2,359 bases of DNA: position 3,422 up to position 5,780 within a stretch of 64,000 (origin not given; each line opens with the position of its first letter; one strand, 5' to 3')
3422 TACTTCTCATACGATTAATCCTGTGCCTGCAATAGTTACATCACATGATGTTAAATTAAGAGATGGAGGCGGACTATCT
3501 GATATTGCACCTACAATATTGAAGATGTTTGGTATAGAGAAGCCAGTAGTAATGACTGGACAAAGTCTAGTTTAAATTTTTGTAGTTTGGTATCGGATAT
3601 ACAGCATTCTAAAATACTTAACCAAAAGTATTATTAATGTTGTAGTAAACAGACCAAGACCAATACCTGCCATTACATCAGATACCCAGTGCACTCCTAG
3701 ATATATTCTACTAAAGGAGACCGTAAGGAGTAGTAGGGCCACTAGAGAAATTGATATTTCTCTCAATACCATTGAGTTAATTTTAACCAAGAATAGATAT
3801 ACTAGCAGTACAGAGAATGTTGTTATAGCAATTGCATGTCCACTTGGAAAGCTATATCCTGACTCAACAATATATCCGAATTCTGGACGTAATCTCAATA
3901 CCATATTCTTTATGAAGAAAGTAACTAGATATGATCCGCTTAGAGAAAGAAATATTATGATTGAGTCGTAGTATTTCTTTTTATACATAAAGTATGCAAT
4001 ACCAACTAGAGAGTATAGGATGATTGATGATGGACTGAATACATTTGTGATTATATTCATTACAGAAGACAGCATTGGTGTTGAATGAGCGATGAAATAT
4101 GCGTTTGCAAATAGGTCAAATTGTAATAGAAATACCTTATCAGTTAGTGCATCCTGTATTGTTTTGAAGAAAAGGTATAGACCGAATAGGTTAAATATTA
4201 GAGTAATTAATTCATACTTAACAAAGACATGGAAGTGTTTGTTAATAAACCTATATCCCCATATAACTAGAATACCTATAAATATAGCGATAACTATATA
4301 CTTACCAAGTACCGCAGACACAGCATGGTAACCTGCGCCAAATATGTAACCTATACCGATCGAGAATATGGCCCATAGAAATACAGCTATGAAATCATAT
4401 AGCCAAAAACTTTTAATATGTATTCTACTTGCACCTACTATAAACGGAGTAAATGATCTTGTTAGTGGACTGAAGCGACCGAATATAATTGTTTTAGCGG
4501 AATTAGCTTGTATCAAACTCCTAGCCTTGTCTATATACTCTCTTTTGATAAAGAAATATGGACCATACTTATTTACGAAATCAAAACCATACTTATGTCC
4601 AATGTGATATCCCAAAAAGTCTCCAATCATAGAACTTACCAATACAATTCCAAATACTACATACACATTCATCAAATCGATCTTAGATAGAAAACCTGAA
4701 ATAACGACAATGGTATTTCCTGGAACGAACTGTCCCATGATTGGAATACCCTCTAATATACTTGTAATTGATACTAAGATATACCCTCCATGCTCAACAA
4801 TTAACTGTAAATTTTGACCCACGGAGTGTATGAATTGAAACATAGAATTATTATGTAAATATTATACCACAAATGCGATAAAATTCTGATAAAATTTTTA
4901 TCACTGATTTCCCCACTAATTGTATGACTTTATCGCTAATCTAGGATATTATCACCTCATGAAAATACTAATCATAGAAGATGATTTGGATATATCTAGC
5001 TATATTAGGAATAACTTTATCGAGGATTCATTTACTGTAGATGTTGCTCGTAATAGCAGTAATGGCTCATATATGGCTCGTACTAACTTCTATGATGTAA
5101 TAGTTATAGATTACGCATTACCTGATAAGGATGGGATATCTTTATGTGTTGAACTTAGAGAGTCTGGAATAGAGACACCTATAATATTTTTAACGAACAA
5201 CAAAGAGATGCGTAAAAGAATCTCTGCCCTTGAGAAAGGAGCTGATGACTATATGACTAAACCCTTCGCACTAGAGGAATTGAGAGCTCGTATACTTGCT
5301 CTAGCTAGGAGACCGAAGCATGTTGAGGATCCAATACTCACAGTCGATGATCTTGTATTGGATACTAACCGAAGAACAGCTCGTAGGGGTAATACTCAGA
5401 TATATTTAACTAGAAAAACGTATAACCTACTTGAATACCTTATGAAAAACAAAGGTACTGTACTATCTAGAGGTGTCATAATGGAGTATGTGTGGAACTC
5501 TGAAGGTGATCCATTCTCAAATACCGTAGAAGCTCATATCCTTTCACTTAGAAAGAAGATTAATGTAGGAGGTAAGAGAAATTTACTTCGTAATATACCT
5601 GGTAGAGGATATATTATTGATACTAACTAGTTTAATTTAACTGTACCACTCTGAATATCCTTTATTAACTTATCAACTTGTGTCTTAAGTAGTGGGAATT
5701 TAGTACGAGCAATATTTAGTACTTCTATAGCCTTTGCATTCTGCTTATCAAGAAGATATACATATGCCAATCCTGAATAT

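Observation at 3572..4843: DedA::PAP2 domain fusion - a possible Rosetta-stone for undecaprenyl-phosphate recycling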

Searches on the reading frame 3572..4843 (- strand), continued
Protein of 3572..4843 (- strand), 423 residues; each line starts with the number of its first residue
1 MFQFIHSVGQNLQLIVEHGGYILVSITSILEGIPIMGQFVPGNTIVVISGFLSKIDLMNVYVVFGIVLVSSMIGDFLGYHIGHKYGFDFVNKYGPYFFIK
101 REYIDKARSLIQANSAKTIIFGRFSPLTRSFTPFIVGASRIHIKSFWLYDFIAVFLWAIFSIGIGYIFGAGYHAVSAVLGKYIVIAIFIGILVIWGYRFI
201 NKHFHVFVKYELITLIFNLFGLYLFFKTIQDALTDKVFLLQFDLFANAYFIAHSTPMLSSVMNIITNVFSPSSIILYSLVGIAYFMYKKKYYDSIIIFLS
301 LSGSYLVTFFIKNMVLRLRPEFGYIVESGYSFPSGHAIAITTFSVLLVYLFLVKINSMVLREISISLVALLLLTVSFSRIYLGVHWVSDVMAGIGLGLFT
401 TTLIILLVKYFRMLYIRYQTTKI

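Call 18: find_related_loci(query=A1, collection=genome_contigs, flank=6000)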
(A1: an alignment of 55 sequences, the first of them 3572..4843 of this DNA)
Query A1 (423 aa) in genome_contigs; peptide patterns used: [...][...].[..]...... (x = any residue, [..] = any of these).
600 stretches matched a pattern (row limit reached: there are more); 577 encode a relative of the query (tblastn E <= 1e-3); the best 80 are kept; 80 distinct loci.
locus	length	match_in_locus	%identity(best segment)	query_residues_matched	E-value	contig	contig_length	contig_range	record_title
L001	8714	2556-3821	59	1-422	4e-150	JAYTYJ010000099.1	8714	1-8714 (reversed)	MAG: Candidatus Taylorbacteria bacterium isolate GFS_6108 GFS_6108_98, whole genome shotgun sequence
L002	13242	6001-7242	57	1-414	2e-143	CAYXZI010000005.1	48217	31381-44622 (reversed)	MAG TPA_asm: uncultured Candidatus Saccharibacteria bacterium isolate SRP219642_co4_163 genome assembly, contig: NODE_10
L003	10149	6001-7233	52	12-422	1e-132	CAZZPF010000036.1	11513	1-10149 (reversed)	MAG TPA_asm: uncultured Candidatus Saccharibacteria bacterium isolate binchicken_co203_538 genome assembly, contig: k141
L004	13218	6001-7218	51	10-415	3e-130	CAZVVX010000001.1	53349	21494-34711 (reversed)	MAG TPA_asm: uncultured Candidatus Saccharibacteria bacterium isolate SRP133034_co1_24 genome assembly, contig: NODE_402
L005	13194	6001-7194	42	12-409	3e-101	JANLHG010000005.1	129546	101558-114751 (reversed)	MAG: Patescibacteria group bacterium isolate P6-11 k99_343630, whole genome shotgun sequence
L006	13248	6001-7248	40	2-414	7e-96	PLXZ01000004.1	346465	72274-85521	MAG: Candidatus Taylorbacteria bacterium isolate palsa_1337 73.20120700_P3D.324_contig_17162, whole genome shotgun seque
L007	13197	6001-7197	42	11-409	1e-93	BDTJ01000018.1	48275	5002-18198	Archaeon BMS3Abin17 DNA, contig: NODE_6, whole genome shotgun sequence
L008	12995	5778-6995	38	15-420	6e-93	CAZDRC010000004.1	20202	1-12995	MAG TPA_asm: uncultured Candidatus Saccharibacteria bacterium isolate SRP062349_co2_85 genome assembly, contig: NODE_144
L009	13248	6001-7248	39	3-414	9e-92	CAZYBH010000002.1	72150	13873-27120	MAG TPA_asm: uncultured Candidatus Saccharibacteria bacterium isolate SRP257259_co1_236 genome assembly, contig: NODE_33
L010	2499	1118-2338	36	3-410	4e-90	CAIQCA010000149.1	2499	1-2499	uncultured bacterium isolate AM_bin-1725 genome assembly, contig: bin-1725:149/167, whole genome shotgun sequence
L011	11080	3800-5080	34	3-410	8e-86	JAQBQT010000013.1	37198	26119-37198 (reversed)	MAG: Candidatus Parcubacteria bacterium isolate RYN_380 scaffold_3775237, whole genome shotgun sequence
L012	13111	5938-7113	37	17-409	9e-82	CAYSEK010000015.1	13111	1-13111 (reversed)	MAG TPA_asm: uncultured Candidatus Saccharibacteria bacterium isolate SRP128015_co3_135 genome assembly, contig: NODE_52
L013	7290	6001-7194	37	3-401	9e-82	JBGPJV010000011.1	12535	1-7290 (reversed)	MAG: Candidatus Nanoarchaeia archaeon isolate OBJ_0618_7090110_300 k141_6013240_length_12535_cov_8.9953, whole genome sh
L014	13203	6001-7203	36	17-421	8e-60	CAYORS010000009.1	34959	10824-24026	MAG TPA_asm: uncultured Candidatus Saccharibacteria bacterium isolate SRP135725_co1_34 genome assembly, contig: NODE_127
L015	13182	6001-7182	31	16-410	6e-45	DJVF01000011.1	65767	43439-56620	MAG TPA_asm: Patescibacteria group bacterium UBA6263 UBA6263_contig_69431, whole genome shotgun sequence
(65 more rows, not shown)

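Call 28: predict_structure(alignment_id=A1)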
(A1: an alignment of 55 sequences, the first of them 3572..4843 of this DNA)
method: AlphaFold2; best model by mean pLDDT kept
length: 423 residues; sequences in the alignment: 55
mean_pLDDT: 87.0   pTM: 0.78
mean pLDDT of the five models: 87.0, 86.1, 85.8, 82.9, 81.2
residues with pLDDT >= 90: 217; 70-90: 173; 50-70: 31; < 50: 2
segments of 3 or more residues with pLDDT < 50: none
pLDDT, mean of each block of 10 residues (from residue 1): 56 67 91 83 88 88 95 94 88 75 80 87 81 89 91 94 90 77 84 82 67 88 92 76 91 92 95 95 96 95 93 88 80 95 95 92 96 96 94 97 91 80 55
secondary structure, 60 per line:
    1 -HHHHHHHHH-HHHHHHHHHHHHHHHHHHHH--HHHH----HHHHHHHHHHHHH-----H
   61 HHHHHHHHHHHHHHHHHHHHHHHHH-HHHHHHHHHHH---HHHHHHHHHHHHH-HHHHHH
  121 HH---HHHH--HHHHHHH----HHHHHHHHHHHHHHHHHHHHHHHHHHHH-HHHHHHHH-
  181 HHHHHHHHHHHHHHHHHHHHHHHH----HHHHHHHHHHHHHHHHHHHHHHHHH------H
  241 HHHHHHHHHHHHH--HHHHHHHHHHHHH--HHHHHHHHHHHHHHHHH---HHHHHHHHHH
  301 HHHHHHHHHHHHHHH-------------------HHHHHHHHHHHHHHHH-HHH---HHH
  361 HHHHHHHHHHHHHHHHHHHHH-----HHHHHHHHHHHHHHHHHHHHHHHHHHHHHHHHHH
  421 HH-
elements in order: H2-10 H12-31 H34-37 H42-54 H60-85 H87-97 H101-113 H115-122 H126-129 H132-138 H143-170 H172-179 H181-204 H209-233 H240-253 H256-268 H271-287 H291-315 H335-350 H358-381 H387-422

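Call 31: search_protein_representatives(protein=window:3572-4843:-)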
Query: 423 residues. Proteins with E-value up to 0.001 (for the whole library): 24438; up to 1e-10: 5061; up to 1e-30: 163. The best 150 are listed.
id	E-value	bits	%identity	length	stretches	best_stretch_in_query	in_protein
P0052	7.5e-132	457.0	51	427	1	10-417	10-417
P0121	4.4e-93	329.3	36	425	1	4-422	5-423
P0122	3.9e-87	309.7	38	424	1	9-417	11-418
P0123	9.1e-83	295.3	35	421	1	9-415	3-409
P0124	2.4e-79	284.1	37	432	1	15-411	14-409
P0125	6.9e-79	282.5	38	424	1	15-410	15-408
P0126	9.2e-79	282.2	33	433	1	10-413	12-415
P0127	9.5e-79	282.1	36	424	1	14-408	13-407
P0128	3.0e-73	264.0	38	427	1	5-415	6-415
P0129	5.7e-72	259.8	34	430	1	15-422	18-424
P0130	7.6e-72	259.4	36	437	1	19-412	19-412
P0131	3.3e-71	257.3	37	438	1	18-413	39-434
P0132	9.3e-70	252.5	35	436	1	18-414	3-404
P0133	3.2e-69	250.7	35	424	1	17-409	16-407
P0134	5.2e-69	250.0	35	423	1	4-409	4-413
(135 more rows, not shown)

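Call 33: fold_search(model_id=the predicted structure, library=pdb)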
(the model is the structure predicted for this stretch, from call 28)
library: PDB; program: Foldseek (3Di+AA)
matches with E <= 10: 82; with E <= 0.001: 1
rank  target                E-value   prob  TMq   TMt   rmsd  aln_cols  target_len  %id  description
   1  5jki                  6.9e-05  1.00  0.39  0.76   3.3       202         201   29  Crystal structure of the first transmembrane PAP2 type phosphatidylglycerolphosphate phosphatase from Bacillus subtilis (released 2017-02-22)
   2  6ebu                  6.0e-02  1.00  0.31  0.72   4.5       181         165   19  Crystal structure of Aquifex aeolicus LpxE (released 2019-06-26)
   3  8bm3_A                7.6e-02  1.00  0.32  0.54   4.3       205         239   16  H207A mutant of E. coli PgpB, a PAP2 type phosphatidyl glycerol phosphate and C55-PP phosphatase, in complex with farn (released 2023-11-22)
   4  9jtm                  9.3e-02  1.00  0.33  0.39   7.4       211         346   16  Human glucose 6 phosphate catalytic subunit 1 (hG6PC1) bound with G6P (released 2025-08-06)
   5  9j7u                  9.7e-02  1.00  0.32  0.38   3.6       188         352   18  H176A mutant of human G6PC1 in complex with G6P (released 2025-02-05)
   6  9jtl                  1.4e-01  1.00  0.32  0.39   6.9       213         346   16  Human glucose 6 phosphate catalytic subunit 1 (hG6PC1) in apo state. (released 2025-08-06)
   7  9j7v                  1.4e-01  1.00  0.26  0.31  10.4       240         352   17  Human G6PC1 in apo state (released 2025-02-05)
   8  9jtn                  1.5e-01  1.00  0.33  0.40   7.3       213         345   18  Human glucose 6 phosphate catalytic subunit 1 (hG6PC1) bound with phosphate. (released 2025-08-06)
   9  7f18_C                1.7e-01  1.00  0.30  0.54   5.7       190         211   16  Crystal Structure of a mutant of acid phosphatase from Pseudomonas aeruginosa (Q57H/W58P/D135R) (released 2021-10-27)
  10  9qci_B                1.7e-01  1.00  0.28  0.49   7.6       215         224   13  Crystal structure of PhoC mutant acid phosphatase (released 2026-01-14)
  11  2akc_A                1.9e-01  1.00  0.29  0.53   7.2       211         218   18  Crystal structure of tungstate complex of the PhoN protein from S. typhimurium (released 2006-05-23)
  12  7f17_C                2.0e-01  1.00  0.30  0.56   7.4       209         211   17  Crystal Structure of acid phosphatase (released 2021-10-27)
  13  7f17_B                2.0e-01  1.00  0.30  0.54   6.8       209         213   15  Crystal Structure of acid phosphatase (released 2021-10-27)
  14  7f18_A                2.1e-01  1.00  0.29  0.53   6.6       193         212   17  Crystal Structure of a mutant of acid phosphatase from Pseudomonas aeruginosa (Q57H/W58P/D135R) (released 2021-10-27)
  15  7f17_A                2.4e-01  1.00  0.29  0.52   6.9       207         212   16  Crystal Structure of acid phosphatase (released 2021-10-27)
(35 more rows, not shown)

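Call 47: list_cluster_members(proteins=[P0001, P0002])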
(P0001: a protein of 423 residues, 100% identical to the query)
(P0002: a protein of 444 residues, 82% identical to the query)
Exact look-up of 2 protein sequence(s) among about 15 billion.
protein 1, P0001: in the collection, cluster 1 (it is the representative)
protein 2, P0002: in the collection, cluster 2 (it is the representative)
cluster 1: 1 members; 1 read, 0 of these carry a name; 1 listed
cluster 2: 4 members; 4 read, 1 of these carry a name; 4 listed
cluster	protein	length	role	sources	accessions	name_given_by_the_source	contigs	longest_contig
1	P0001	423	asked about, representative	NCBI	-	-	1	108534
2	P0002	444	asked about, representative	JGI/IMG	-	-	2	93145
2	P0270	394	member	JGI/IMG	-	undecaprenyl-diphosphatase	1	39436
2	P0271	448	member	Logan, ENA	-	-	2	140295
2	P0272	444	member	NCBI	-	-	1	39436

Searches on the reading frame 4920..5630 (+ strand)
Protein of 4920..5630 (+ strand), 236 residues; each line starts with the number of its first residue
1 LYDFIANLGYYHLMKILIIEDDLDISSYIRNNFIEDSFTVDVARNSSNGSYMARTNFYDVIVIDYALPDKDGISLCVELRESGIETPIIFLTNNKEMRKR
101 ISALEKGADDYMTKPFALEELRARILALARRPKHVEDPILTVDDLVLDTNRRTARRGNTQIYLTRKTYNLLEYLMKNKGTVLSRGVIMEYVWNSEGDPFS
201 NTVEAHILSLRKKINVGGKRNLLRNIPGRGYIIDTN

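Call 12: search_protein_families(library=pfam, proteins=[window:4920-5630:+], max_evalue=0.001)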
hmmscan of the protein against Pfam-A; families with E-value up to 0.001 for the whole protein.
window:4920-5630:+ (236 aa): 2 families
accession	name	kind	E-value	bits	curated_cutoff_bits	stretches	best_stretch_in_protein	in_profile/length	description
PF00072.30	Response_reg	-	3.3e-24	85.6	30.2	1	16-125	1-110/111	Response regulator receiver domain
PF00486.34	Trans_reg_C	-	3.1e-20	72.5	26.2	1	159-232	2-76/77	Transcriptional regulatory protein, C terminal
